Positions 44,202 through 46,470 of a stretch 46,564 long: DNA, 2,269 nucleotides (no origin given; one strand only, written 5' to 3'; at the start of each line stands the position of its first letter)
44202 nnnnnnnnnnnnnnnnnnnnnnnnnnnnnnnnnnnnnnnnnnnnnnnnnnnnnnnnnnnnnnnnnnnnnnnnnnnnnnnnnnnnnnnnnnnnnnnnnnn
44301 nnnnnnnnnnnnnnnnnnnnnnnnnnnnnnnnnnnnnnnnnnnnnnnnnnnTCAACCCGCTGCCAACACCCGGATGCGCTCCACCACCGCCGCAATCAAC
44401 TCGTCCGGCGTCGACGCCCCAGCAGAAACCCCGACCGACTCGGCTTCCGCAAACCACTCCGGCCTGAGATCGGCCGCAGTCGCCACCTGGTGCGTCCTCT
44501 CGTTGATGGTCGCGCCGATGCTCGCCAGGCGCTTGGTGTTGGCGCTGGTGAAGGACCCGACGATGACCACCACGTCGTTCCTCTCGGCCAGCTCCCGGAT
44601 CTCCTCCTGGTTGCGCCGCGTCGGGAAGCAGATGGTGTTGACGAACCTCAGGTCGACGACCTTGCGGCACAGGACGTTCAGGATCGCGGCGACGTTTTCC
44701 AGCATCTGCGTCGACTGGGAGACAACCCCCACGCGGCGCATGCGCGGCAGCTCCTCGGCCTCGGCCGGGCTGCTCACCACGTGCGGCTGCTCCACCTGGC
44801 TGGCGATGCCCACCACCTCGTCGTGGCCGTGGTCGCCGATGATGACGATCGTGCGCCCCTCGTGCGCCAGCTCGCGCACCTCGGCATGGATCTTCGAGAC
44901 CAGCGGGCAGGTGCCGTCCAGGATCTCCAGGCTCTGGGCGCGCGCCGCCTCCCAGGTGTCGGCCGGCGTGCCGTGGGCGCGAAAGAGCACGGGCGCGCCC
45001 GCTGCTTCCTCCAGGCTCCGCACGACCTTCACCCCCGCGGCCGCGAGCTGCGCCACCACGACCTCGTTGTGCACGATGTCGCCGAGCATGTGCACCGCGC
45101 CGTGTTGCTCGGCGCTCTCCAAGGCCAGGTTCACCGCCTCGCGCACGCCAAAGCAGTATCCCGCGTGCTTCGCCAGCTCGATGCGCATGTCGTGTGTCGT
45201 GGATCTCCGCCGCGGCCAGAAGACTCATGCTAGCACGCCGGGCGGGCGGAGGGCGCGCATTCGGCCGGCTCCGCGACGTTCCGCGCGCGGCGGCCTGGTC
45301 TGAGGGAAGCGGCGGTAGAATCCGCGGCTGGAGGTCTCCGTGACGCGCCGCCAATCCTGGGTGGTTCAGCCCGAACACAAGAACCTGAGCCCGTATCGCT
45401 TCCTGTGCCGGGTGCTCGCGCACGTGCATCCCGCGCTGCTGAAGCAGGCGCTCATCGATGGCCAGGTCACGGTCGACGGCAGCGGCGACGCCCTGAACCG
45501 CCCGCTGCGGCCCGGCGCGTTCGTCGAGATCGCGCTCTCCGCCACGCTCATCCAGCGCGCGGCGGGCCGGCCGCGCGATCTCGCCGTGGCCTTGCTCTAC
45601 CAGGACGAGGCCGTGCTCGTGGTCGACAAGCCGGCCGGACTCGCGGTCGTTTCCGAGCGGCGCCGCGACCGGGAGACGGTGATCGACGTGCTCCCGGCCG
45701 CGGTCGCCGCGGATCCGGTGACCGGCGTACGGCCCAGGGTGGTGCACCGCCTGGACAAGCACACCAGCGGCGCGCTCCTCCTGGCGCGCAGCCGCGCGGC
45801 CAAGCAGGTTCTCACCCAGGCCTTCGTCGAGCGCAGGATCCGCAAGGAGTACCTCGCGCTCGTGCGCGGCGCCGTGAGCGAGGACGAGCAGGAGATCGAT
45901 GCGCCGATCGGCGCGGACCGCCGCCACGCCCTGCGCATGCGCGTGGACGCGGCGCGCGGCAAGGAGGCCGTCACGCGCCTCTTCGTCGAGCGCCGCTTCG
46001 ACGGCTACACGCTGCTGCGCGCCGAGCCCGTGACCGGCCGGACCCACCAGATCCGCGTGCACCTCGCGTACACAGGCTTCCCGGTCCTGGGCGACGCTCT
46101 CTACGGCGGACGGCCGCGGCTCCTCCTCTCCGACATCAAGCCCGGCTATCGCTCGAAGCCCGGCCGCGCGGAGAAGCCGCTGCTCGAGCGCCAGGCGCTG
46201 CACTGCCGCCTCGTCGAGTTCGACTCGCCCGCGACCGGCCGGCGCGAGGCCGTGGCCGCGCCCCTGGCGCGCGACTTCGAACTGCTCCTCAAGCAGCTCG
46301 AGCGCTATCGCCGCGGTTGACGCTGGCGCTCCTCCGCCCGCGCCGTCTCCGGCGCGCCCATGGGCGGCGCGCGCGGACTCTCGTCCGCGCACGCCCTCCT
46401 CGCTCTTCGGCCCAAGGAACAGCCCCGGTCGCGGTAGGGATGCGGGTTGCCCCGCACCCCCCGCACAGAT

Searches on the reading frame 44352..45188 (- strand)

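Call 23: search_protein_families(library=pfam, proteins=[window:44352-45188:-], max_evalue=0.001)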
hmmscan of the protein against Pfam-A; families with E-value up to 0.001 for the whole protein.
window:44352-45188:- (278 aa): 1 family
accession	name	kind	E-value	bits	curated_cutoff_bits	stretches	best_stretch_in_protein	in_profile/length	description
PF02401.23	LYTB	-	4.4e-84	282.4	24.5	1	3-272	1-266/267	LytB protein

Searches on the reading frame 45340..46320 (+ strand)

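Call 23: search_protein_families(library=pfam, proteins=[window:45340-46320:+], max_evalue=0.001)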
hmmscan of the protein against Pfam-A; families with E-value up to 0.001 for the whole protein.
window:45340-46320:+ (326 aa): 1 family
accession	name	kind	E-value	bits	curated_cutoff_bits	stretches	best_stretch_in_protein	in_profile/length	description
PF00849.27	PseudoU_synth_2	-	9.5e-33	114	26.8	1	92-243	2-151/152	RNA pseudouridylate synthase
